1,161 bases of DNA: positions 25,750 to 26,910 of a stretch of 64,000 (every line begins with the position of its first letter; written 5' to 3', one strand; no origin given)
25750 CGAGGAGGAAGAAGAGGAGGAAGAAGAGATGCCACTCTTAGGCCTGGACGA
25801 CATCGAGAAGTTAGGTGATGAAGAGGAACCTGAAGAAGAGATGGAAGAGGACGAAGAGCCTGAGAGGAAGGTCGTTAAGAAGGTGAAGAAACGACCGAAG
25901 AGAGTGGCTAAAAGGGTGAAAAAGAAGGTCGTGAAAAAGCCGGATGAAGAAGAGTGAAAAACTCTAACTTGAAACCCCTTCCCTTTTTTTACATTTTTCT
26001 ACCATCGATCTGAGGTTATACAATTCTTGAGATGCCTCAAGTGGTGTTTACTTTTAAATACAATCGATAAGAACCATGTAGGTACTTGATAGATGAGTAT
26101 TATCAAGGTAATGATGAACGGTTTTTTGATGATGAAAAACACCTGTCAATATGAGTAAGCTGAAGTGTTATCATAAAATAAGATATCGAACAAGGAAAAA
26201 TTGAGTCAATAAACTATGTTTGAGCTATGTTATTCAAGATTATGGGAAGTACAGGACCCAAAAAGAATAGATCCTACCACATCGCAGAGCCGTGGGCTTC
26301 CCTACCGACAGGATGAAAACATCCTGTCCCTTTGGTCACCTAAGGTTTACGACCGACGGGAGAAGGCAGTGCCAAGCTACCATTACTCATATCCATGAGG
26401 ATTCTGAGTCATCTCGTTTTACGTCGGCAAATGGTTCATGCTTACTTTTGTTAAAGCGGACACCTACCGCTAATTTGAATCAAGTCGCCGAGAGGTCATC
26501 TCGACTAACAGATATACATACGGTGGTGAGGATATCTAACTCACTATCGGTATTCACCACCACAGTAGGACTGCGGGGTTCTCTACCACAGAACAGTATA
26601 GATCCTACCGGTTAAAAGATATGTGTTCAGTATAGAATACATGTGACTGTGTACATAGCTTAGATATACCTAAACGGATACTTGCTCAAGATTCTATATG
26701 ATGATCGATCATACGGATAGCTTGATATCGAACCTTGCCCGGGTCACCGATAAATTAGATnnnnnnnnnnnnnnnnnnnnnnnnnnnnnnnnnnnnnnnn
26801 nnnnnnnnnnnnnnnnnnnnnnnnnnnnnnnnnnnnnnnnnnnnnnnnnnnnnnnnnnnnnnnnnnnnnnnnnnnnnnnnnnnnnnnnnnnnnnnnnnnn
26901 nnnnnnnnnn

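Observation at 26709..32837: Tight five-gene type-IV-pilus/Tad-like operon with two full-length ATPases and a platform protein split into two genes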

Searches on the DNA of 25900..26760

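Call 63: search_rna_families(source=window, start=25900, end=26760, threshold=evalue, max_evalue=1)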
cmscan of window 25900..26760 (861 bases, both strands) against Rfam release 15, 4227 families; matches with E-value up to 1: 5.
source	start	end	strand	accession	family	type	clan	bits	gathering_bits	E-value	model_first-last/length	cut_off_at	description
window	26298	26414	-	RF02656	sot0042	Gene; sRNA;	-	31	88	3.8e-06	1-174/174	no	Sense overlapping transcript RNA 0042 (sot)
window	25922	25990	+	RF00172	CAESAR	Cis-reg;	-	19.4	45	0.98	1-80/80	no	ctgf/hcs24 CAESAR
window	26107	26165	+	RF01136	sR28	Gene; snRNA; snoRNA; CD-box;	-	15.7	39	0.17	1-55/55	no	Small nucleolar RNA sR28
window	25904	25973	-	RF02706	TeloSII_ncR30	Gene; sRNA;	-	14.6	86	0.88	1-226/226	no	TeloSII non coding RNA 30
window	26439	26490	+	RF01497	ALIL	Cis-reg;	-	13.4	50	0.7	1-117/117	no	ALIL pseudoknot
